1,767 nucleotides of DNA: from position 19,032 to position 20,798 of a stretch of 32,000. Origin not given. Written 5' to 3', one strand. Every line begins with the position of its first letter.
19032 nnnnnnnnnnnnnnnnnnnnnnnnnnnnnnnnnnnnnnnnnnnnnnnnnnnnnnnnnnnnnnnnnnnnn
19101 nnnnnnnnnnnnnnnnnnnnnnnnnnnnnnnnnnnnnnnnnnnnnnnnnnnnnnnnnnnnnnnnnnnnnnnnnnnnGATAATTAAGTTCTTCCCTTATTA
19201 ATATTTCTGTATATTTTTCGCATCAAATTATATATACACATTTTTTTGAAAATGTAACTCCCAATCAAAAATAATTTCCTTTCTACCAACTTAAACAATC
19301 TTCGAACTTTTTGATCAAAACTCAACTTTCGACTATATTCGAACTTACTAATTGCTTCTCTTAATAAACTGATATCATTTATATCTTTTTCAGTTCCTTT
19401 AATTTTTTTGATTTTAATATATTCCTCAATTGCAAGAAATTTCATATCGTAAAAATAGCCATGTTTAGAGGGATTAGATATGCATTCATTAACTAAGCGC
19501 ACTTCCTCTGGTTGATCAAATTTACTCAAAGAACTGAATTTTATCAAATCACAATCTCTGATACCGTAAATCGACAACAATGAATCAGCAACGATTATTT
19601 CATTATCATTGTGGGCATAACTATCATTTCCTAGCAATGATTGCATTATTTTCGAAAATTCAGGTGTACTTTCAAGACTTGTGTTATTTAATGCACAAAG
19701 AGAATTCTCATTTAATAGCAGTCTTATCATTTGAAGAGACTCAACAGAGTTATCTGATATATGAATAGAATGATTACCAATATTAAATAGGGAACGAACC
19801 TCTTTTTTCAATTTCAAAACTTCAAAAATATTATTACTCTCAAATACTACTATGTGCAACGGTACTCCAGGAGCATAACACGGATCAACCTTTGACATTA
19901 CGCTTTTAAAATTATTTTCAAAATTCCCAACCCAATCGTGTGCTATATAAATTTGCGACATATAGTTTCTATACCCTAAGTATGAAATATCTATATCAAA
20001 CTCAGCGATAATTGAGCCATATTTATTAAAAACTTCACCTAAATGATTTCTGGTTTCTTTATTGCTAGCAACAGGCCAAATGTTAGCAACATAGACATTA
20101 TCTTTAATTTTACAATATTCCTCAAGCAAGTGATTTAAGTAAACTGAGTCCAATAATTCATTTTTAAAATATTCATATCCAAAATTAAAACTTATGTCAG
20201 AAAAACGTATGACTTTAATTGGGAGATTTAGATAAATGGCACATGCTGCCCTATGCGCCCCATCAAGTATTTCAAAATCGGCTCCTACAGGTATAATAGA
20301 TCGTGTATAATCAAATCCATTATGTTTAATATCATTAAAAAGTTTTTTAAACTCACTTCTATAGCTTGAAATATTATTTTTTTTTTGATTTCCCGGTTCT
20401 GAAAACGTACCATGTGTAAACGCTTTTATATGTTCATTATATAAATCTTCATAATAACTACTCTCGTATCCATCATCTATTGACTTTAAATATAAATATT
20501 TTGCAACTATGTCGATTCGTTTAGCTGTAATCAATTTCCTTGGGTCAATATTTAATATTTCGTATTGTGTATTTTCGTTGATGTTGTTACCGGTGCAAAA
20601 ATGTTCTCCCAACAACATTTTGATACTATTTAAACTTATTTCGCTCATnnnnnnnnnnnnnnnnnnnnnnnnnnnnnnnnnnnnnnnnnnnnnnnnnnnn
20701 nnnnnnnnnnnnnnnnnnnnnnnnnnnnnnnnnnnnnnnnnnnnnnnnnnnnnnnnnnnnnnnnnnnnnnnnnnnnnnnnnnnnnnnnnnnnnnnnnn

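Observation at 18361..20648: Two coupled paralogous genes with stacked nucleotide-handling folds and membrane tails inside the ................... operon: a possible undescribed polysaccharide-modification module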

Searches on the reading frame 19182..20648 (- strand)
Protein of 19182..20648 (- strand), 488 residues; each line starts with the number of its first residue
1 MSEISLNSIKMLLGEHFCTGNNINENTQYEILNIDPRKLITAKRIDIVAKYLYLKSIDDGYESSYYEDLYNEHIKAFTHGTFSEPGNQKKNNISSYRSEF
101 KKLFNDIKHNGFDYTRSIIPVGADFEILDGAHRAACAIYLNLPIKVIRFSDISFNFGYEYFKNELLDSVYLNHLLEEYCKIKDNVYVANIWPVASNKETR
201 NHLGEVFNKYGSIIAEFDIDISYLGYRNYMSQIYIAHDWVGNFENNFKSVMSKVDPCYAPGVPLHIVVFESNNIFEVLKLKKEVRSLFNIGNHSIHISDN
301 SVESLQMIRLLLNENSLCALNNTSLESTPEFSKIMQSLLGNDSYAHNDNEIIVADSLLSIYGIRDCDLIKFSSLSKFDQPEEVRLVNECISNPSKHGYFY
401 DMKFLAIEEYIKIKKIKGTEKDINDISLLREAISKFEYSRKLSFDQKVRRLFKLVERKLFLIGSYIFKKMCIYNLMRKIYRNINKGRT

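Call 3: search_protein_families(library=pfam, proteins=[window:19182-20648:-], max_evalue=1)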
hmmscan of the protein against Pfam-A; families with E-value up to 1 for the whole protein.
window:19182-20648:- (488 aa): 1 family
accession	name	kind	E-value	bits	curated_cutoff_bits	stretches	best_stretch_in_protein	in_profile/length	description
PF12148.14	TTD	-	0.011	16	29.1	1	381-418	89-126/155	Tandem tudor domain within UHRF1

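Call 4: search_protein_families(library=ncbifam, proteins=[window:19182-20648:-], max_evalue=1)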
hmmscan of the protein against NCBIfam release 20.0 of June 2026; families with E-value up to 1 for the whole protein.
window:19182-20648:- (488 aa): 1 family
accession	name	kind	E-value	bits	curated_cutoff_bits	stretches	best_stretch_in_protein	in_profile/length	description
NF041153.1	organophos_OPH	equivalog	0.18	10.8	500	1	224-269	287-335/365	organophosphate hydrolase OPH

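Call 7: find_homologous_proteins(query=window:19182-20648:-, max_evalue=0.001)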
Query window:19182-20648:- (488 aa): 31 proteins with E <= 0.001 among 6982 candidates.
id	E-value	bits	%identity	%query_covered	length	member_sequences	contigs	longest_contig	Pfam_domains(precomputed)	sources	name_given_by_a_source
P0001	0.0e+0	1090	100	100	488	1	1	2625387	-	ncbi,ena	-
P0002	7.8e-141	488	48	99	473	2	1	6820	-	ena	-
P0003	7.4e-136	472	47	98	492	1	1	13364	-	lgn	-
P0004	5.2e-123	429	44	98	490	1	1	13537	-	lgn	-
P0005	9.4e-91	323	36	97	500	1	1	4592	-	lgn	-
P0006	1.4e-83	299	36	97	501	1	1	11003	-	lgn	-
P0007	3.7e-82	295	35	95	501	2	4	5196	-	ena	-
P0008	1.3e-78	283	46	59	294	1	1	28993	-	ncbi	-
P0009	9.9e-78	280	36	98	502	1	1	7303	-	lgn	-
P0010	3.0e-58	216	35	63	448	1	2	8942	-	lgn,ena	-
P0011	8.7e-57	211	36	62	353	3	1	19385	-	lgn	-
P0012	5.3e-54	202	33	92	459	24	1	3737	-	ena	-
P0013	2.8e-52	196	31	88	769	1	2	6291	-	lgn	-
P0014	7.1e-50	188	29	94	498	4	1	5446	-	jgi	jgi:hypothetical protein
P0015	8.9e-50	188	30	83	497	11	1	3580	-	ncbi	-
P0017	1.6e-46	177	28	85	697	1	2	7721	-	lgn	-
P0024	2.6e-23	101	29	79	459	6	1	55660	-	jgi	jgi:hypothetical protein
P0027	3.4e-11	61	27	84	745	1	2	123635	-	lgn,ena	-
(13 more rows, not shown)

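Call 10: search_solved_structures(query=A1, max_evalue=10, show_alignments=3)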
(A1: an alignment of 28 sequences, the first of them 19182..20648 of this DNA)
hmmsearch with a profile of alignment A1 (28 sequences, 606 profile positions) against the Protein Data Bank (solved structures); distinct sequences matched with E-value up to 10: 3.
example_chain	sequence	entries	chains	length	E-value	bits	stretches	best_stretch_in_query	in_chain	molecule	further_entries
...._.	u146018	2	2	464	0.26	13.2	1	413-489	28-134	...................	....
8ind_A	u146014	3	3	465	0.26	13.2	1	413-489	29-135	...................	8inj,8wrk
8in7_A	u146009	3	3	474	0.27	13.2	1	413-489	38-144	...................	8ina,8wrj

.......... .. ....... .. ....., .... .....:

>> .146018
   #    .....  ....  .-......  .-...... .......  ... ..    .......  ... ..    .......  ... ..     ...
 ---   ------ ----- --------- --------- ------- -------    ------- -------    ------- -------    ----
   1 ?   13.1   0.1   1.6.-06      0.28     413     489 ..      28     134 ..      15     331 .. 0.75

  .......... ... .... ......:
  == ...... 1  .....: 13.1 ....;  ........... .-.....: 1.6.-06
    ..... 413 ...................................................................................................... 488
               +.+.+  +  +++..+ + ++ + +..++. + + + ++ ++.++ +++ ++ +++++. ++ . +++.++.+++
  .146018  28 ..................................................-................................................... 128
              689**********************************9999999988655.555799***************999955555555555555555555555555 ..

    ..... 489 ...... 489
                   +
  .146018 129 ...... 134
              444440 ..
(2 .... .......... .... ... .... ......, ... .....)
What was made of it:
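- Tried and rejected: PDB sequence search: the family HMM gave only spurious hits at E about 0.26 (call 10).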

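Call 16: find_encoding_contigs(protein=P0003, flank=8000, max_places=2)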
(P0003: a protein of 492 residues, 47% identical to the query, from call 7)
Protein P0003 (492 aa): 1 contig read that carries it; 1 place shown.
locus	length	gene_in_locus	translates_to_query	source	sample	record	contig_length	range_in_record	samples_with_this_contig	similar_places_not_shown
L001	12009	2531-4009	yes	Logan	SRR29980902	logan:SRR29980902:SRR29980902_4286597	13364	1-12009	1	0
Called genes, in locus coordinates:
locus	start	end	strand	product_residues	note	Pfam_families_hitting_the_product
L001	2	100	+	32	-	?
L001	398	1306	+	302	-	PF00535:Glycos_transf_2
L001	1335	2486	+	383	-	PF00534:Glycos_transf_1, PF13692:Glyco_trans_1_4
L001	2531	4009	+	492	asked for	-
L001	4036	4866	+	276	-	-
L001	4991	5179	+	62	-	-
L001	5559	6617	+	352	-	-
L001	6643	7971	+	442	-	PF04932:Wzy_C (weak)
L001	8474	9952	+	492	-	PF01943:Polysacc_synt, PF13440:Polysacc_synt_3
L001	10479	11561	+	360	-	PF01757:Acyl_transf_3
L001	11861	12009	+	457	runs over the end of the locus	PF00483:NTP_transferase, PF01050:MannoseP_isomer, PF07883:Cupin_2 (weak)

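Call 17: find_encoding_contigs(protein=P0004, flank=8000, max_places=2)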
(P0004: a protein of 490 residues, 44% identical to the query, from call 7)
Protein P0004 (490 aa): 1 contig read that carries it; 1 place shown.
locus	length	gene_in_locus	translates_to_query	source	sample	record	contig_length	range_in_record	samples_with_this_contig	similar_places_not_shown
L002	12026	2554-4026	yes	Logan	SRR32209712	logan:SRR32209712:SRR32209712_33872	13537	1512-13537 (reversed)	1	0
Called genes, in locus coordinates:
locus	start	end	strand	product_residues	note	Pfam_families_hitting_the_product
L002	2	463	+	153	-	?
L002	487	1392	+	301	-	PF00535:Glycos_transf_2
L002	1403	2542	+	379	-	PF00534:Glycos_transf_1, PF13692:Glyco_trans_1_4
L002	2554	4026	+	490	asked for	-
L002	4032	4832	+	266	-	-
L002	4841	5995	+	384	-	PF00534:Glycos_transf_1, PF13692:Glyco_trans_1_4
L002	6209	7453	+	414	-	-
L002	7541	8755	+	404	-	PF20706:GT4-conflict (weak), PF00534:Glycos_transf_1, PF13692:Glyco_trans_1_4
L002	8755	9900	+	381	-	PF04230:PS_pyruv_trans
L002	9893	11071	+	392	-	PF12797:Fer4_2 (faint), PF12800:Fer4_4 (faint), PF12837:Fer4_6 (faint), PF12838:Fer4_7, PF13187:Fer4_9, PF13237:Fer4_10 (weak), PF00037:Fer4 (weak), PF04432:FrhB_FdhB_C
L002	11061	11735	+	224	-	PF25087:GMPPB_C (faint), PF00132:Hexapep, PF14602:Hexapep_2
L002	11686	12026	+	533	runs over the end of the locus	-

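Call 19: predict_structure(alignment_id=A1)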
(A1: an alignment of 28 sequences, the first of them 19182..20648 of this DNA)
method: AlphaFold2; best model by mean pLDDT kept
length: 488 residues; sequences in the alignment: 28
mean_pLDDT: 88.6   pTM: 0.86
mean pLDDT of the five models: 88.6, 88.4, 87.7, 85.5, 85.2
residues with pLDDT >= 90: 286; 70-90: 175; 50-70: 25; < 50: 2
segments of 3 or more residues with pLDDT < 50: none
pLDDT, mean of each block of 10 residues (from residue 1): 77 90 92 95 96 92 90 91 84 94 96 89 95 97 95 95 94 97 95 83 92 95 93 91 89 87 95 93 86 83 95 96 87 88 74 88 89 68 83 95 93 91 94 76 72 77 82 85 64
secondary structure, 60 per line:
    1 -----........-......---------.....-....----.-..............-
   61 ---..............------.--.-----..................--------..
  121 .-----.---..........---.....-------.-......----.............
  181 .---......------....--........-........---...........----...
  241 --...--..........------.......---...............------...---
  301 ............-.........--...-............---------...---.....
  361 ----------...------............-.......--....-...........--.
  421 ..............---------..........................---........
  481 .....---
elements in order: H6-13 H15-20 E30-34 H36-39 H46-59 H64-77 H93-110 E119-121 H131-140 E144-148 H158-163 H168-181 E185-190 H197-200 H203-210 E212-219 H223-233 H248-257 E264-270 H274-288 E295-297 H301-312 H314-322 H329-340 E350-352 H356-360 E371-373 H380-391 E396-399 E402-405 H407-417 H420-434 H444-469 H473-485

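Call 21: fold_search(model_id=the predicted structure, library=pdb)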
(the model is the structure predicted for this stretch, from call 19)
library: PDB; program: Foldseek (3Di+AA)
matches with E <= 10: 892; with E <= 0.001: 0
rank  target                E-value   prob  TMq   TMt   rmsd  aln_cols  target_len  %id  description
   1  3fbc_A                3.0e-03  1.00  0.19  0.60   5.0       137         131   19  Crystal structure of the Mimivirus NDK N62L-R107G double mutant complexed with dTDP (released 2009-08-11)
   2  3fcw_A                3.9e-03  1.00  0.19  0.59   4.7       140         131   19  Crystal structure of the Mimivirus NDK N62L mutant complexed with UDP (released 2009-08-11)
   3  3b6b_A                4.3e-03  1.00  0.20  0.61   4.0       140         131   18  Crystal structure of Acanthamoeba polyphaga mimivirus nucleoside diphosphate kinase complexed with dGDP (released 2008-11-04)
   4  3evw_C                4.7e-03  1.00  0.19  0.59   5.0       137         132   20  Crystal structure of the Mimivirus NDK R107G mutant complexed with dTDP (released 2009-08-11)
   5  2b8p_B                4.9e-03  1.00  0.19  0.60   5.0       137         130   19  Crystal structure of Acanthamoeba polyphaga mimivirus NDK, the first viral nucleoside diphosphate kinase (released 2005-11-15)
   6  2b8q_A                4.9e-03  1.00  0.19  0.57   5.2       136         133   18  X-ray structure of Acanthamoeba ployphaga mimivirus nucleoside diphosphate kinase complexed with TDP (released 2005-11-15)
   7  5x00_A                4.9e-03  1.00  0.17  0.55   5.5       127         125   20  Nucleoside Diphosphate Kinase from Vibrio cholerae is a Thermolabile Type II tetramer (released 2018-01-31)
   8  3fbe_F                5.4e-03  1.00  0.20  0.62   4.5       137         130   18  Crystal structure of the Mimivirus NDK N62L-R107G double mutant complexed with GDP (released 2009-06-16)
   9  3evw_A                5.4e-03  1.00  0.19  0.59   4.9       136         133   20  Crystal structure of the Mimivirus NDK R107G mutant complexed with dTDP (released 2009-08-11)
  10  3fcw_B                5.7e-03  1.00  0.20  0.65   3.8       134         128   16  Crystal structure of the Mimivirus NDK N62L mutant complexed with UDP (released 2009-08-11)
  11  3gpa_A                6.0e-03  1.00  0.20  0.63   4.0       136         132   19  Crystal structure of the Mimivirus NDK N62L mutant complexed with CDP (released 2009-08-11)
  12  3fbf_A                6.3e-03  1.00  0.19  0.59   4.9       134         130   19  Crystal structure of the Mimivirus NDK N62L mutant complexed with dTDP (released 2009-08-11)
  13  3fbe_A                6.3e-03  1.00  0.19  0.59   4.9       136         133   20  Crystal structure of the Mimivirus NDK N62L-R107G double mutant complexed with GDP (released 2009-06-16)
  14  3evw_F                6.3e-03  1.00  0.19  0.58   5.2       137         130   20  Crystal structure of the Mimivirus NDK R107G mutant complexed with dTDP (released 2009-08-11)
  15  3fbe_C                6.3e-03  1.00  0.19  0.60   4.2       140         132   20  Crystal structure of the Mimivirus NDK N62L-R107G double mutant complexed with GDP (released 2009-06-16)
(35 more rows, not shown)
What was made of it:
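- NDK fold: calls 19, 21.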

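Call 24: search_protein_families(library=pfam, alignment_id=A1, max_evalue=1)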
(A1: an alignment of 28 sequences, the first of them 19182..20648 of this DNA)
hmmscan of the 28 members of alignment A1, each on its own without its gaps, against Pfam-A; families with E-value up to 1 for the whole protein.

A. member 1, window:19182-20648:- (488 aa): 1 family
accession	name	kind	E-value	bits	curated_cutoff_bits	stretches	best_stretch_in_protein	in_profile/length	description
PF12148.14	TTD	-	0.011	16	29.1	1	381-418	89-126/155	Tandem tudor domain within UHRF1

B. families by the number of members that match (of 28 scanned): 17 families
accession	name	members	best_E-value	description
PF00535.33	Glycos_transf_2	3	1.5e-19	Glycosyl transferase family 2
PF13641.12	Glyco_tranf_2_3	2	0.019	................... like family 2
PF13704.12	Glyco_tranf_2_4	1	0.0032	Glycosyl transferase family 2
PF12148.14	TTD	1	0.011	Tandem tudor domain within UHRF1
PF19785.4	UPF0738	1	0.011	Family of unknown function (UPF0738)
PF02480.22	Herpes_gE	1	0.018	Alphaherpesvirus glycoprotein E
PF18088.7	Glyco_H_20C_C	1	0.019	Glycoside Hydrolase 20C C-terminal domain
PF22885.1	DUF7020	1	0.036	Domain of unknown function (DUF7020)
PF15083.11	Colipase-like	1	0.041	Colipase-like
PF19146.6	DUF5828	1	0.081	Family of unknown function (DUF5828)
PF25063.1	ARM_TT21_C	1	0.088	Tetratricopeptide repeat protein 21 C-terminal ARM domain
PF12032.13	CLIP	1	0.21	Regulatory CLIP domain of proteinases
PF00274.25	Glycolytic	1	0.23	Fructose-bisphosphate aldolase class-I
PF16320.10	Ribosomal_L12_N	1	0.24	Ribosomal protein L7/L12 dimerisation domain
PF25083.1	GIPC1_GH1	1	0.26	GIPC1-3 GH1 domain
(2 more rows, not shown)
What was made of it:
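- Tried and rejected: Profile scans: Pfam and NCBIfam on both proteins, and Pfam on 28 family members, gave nothing beyond fused GT2 domains (calls 3, 4, 24).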

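Call 27: find_related_loci(query=A3, collection=genome_contigs, flank=10000)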
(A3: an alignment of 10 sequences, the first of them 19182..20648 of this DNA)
Query A3 (488 aa) in genome_contigs; peptide patterns used: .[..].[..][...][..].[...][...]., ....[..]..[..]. (x = any residue, [..] = any of these).
66 stretches matched a pattern; 25 encode a relative of the query (tblastn E <= 1e-3); 25 distinct loci.
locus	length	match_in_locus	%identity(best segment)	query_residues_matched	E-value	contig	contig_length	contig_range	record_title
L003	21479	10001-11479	37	9-483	2e-93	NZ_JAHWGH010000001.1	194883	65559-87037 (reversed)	Bacillus sp. MCCB 382 NODE_1_length_194785_cov_18.905476, whole genome shotgun sequence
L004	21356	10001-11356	38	9-444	2e-91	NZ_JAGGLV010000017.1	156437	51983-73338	Paenibacillus silagei strain DSM 101953 Ga0454155_17, whole genome shotgun sequence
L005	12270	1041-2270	36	13-407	1e-74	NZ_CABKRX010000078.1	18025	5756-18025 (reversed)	Bacillus massilioanorexius isolate MGYG-HGUT-01428, whole genome shotgun sequence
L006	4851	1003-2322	31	13-435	4e-69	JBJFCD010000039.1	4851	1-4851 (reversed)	MAG: Lachnospiraceae bacterium isolate PUUB24_bin.042 NODE_14580_length_4851_cov_17.209133, whole genome shotgun sequenc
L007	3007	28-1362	32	8-435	3e-69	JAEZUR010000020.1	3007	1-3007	MAG: Bacillota bacterium isolate OH_PDB_93 k127_1430322, whole genome shotgun sequence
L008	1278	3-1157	34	13-400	6e-69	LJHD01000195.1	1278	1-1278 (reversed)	Candidatus Epulonipiscium fishelsonii isolate SCG-D08WGA-EpuloA1 SCGD08WGA_274, whole genome shotgun sequence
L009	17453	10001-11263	33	34-441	7e-62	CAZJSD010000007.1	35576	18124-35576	MAG TPA_asm: uncultured Muribaculaceae bacterium isolate SRP278969_co1_136 genome assembly, contig: NODE_1035_length_355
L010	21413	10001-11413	30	13-483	7e-61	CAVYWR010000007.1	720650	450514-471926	MAG: uncultured cyanobacterium isolate MFD03250.bin.3.99 genome assembly, contig: contig_1879, whole genome shotgun sequ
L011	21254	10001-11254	32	34-435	2e-59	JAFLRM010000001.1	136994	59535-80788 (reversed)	MAG: Acetatifactor sp. isolate HAN001 Seq1, whole genome shotgun sequence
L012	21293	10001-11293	31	16-430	3e-54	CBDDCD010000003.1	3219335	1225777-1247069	MAG: Candidatus Moanabacter sp. isolate 2850a97a-5ae3-46e8-bb4b-bf19cc2112fb genome assembly, contig: contig_3, whole ge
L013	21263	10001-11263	31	28-434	5e-53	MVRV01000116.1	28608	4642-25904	MAG: Smithella sp. PtaU1.Bin162 A4E71_contig000116, whole genome shotgun sequence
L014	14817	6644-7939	30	3-426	3e-51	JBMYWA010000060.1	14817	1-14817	MAG: Salibacteraceae bacterium isolate ME_XS_2210_bin_69 ME_XS_2210_bin_69_68, whole genome shotgun sequence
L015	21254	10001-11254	28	39-443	9e-48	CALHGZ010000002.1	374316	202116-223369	MAG: Candidatus Kapabacteria bacterium isolate N1_Bin_METABAT__253_1 genome assembly, contig: c_000003761405, whole geno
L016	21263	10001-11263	27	32-433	9e-47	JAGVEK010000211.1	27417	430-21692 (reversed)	MAG: Candidatus Zixiibacteriota bacterium isolate DeMMO2_37 c_000000016038, whole genome shotgun sequence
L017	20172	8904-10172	26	23-435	2e-44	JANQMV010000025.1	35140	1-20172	MAG: Candidatus Gracilibacteria bacterium isolate PL25b_bin.48 k99_633581, whole genome shotgun sequence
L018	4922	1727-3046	27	28-447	2e-43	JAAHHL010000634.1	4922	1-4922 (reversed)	MAG: Caldora sp. SIO3E6 3E6_NODE_634, whole genome shotgun sequence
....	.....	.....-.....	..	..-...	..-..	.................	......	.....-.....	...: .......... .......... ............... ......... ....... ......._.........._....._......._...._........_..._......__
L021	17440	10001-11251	27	36-435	5e-34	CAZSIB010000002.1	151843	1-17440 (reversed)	MAG TPA_asm: uncultured Pseudobdellovibrionaceae bacterium isolate SRP286056_co2_28 genome assembly, contig: NODE_75_len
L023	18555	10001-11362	24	7-443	3e-30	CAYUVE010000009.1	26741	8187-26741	MAG TPA_asm: uncultured Thiotrichales bacterium isolate SRP135972_co2_294 genome assembly, contig: NODE_1139_length_2674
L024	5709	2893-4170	23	21-430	7e-26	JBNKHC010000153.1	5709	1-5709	MAG: Kiloniellaceae bacterium isolate E1E2.bin.13.orig k141_145646, whole genome shotgun sequence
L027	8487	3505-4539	21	34-372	2e-7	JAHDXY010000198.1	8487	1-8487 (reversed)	MAG: Burkholderiaceae bacterium isolate PRO21 NODE_8266_length_8487_cov_5.757234, whole genome shotgun sequence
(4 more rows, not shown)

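Call 28: find_encoding_contigs(protein=P0001, flank=3000, max_places=1)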
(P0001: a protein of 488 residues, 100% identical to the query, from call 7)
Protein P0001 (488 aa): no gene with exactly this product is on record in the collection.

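Call 29: find_encoding_contigs(protein=P0027, flank=10000, max_places=1)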
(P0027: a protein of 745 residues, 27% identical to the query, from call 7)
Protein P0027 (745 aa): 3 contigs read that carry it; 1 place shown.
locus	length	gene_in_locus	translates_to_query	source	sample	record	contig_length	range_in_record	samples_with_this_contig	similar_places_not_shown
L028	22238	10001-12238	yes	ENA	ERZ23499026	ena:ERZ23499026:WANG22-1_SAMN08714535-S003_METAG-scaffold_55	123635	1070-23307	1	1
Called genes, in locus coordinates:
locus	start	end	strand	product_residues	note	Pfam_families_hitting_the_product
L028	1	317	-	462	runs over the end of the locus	?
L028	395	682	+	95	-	-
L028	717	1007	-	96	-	PF00230:MIP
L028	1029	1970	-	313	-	PF19150:DUF5832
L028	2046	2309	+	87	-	-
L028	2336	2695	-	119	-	-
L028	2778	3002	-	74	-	-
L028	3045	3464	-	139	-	-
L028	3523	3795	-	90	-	PF03083:MtN3_slv (weak)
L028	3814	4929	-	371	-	PF04947:Pox_VLTF3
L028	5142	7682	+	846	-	PF16903:Capsid_N, PF04451:Capsid_NCLDV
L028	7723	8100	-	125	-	PF01541:GIY-YIG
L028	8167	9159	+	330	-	PF07350:Gig2-like (faint), PF05721:PhyH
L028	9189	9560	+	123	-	PF10504:DUF2452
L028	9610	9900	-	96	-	-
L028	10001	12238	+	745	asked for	-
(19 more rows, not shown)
